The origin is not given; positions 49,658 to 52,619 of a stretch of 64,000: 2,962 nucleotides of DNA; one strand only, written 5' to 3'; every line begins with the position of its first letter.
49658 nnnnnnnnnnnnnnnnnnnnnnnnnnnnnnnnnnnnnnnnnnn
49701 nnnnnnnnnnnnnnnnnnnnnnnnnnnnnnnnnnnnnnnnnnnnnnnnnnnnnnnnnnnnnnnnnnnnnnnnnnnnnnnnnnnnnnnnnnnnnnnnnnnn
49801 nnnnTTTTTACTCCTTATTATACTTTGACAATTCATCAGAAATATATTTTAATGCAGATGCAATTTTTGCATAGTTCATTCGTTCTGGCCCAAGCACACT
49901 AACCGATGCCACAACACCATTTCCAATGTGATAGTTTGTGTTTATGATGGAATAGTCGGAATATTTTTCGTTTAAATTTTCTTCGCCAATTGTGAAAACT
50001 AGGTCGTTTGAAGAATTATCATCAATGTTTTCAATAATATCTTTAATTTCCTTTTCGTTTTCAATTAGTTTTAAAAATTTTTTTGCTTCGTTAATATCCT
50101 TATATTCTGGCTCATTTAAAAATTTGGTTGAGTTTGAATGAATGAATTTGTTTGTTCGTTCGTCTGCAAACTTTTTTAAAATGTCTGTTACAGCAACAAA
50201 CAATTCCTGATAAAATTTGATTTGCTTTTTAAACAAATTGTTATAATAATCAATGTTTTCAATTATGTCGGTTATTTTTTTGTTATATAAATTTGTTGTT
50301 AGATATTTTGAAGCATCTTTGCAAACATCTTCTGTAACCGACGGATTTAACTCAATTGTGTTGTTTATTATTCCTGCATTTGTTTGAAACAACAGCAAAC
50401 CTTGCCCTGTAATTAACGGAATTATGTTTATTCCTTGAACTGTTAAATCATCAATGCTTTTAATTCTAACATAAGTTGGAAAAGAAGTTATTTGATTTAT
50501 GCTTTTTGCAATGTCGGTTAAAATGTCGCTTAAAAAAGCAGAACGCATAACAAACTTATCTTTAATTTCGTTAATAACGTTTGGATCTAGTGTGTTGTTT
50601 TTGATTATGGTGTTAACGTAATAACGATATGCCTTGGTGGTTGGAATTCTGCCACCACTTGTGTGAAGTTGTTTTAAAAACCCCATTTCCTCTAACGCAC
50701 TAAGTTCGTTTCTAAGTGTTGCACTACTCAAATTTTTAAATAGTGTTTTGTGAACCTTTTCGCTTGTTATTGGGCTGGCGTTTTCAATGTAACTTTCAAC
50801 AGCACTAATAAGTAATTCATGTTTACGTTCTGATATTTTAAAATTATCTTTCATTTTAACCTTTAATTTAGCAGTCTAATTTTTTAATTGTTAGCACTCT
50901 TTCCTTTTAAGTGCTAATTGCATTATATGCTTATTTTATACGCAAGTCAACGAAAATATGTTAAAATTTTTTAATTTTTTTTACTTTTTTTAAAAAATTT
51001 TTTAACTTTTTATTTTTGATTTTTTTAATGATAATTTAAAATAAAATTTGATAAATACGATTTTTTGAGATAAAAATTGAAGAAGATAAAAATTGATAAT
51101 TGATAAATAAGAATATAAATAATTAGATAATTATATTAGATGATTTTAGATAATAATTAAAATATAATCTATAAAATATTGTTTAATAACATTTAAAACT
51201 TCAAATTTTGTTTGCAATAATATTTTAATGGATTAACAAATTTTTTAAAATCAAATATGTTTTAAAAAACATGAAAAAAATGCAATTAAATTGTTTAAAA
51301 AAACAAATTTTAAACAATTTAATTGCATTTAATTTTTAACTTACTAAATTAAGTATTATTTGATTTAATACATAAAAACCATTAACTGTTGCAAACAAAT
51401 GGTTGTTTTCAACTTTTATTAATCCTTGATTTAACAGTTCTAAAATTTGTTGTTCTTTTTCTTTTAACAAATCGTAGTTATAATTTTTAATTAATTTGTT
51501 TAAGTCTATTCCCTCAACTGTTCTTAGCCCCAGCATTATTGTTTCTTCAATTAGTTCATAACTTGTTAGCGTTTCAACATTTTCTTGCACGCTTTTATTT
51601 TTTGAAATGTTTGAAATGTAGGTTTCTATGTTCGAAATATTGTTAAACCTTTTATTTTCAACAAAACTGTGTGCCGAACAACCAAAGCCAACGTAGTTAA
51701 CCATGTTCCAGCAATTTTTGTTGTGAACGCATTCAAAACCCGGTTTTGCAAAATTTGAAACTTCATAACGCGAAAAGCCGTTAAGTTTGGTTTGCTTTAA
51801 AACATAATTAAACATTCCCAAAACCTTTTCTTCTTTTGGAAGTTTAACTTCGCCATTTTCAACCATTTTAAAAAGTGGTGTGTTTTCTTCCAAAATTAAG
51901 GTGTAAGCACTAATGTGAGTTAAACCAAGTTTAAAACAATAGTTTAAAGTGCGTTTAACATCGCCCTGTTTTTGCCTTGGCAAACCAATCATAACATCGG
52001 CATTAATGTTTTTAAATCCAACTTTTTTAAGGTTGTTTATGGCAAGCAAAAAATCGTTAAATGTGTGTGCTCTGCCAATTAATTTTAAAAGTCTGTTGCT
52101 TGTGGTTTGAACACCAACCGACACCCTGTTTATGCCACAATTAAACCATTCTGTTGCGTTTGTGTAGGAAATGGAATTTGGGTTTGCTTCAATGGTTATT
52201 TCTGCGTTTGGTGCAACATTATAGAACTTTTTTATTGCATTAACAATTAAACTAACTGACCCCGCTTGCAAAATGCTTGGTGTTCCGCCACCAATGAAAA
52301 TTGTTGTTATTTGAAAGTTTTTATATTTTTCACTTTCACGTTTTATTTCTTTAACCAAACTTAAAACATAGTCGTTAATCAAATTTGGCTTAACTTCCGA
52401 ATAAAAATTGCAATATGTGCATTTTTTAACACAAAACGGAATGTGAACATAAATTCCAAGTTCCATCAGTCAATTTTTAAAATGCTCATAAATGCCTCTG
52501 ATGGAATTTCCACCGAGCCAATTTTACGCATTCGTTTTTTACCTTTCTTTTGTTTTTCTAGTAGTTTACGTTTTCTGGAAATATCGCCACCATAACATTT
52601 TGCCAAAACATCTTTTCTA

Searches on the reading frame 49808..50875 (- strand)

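Call 90: search_protein_families(library=pfam, proteins=[window:49808-50875:-])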
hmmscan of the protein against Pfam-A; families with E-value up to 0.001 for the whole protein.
window:49808-50875:- (355 aa): 3 families
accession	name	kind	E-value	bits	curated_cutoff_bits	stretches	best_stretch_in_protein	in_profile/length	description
PF01628.27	HrcA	-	5.4e-36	125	22.2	1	117-338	2-214/215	HrcA protein C terminal domain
PF03444.21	HrcA_DNA-bdg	-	5.9e-06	26.3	21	1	15-85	3-72/79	Winged helix-turn-helix transcription repressor, HrcA DNA-binding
PF17057.10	B3R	-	0.00043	20.6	27.5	0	11-83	12-84/117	Poxviridae B3 protein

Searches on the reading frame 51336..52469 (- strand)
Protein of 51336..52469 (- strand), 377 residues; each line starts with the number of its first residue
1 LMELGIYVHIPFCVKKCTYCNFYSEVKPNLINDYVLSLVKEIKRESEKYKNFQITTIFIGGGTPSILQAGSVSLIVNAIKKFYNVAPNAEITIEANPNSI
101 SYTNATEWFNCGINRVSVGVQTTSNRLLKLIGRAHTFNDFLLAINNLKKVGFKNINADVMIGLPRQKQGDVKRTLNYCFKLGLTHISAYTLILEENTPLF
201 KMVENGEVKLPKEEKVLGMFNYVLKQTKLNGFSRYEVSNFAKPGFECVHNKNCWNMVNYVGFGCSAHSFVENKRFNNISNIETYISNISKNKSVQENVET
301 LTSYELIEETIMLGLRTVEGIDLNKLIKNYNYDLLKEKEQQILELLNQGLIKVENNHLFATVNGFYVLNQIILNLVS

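Call 90: search_protein_families(library=pfam, proteins=[window:51336-52469:-])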
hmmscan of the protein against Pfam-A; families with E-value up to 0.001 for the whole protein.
window:51336-52469:- (377 aa): 2 families
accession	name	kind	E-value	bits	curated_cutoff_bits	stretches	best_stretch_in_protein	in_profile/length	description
PF04055.27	Radical_SAM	-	5.3e-28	98.7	29.5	1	7-177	1-165/166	Radical SAM superfamily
PF06969.22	HemN_C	-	1.4e-10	41.5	24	1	302-366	2-66/67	HemN C-terminal domain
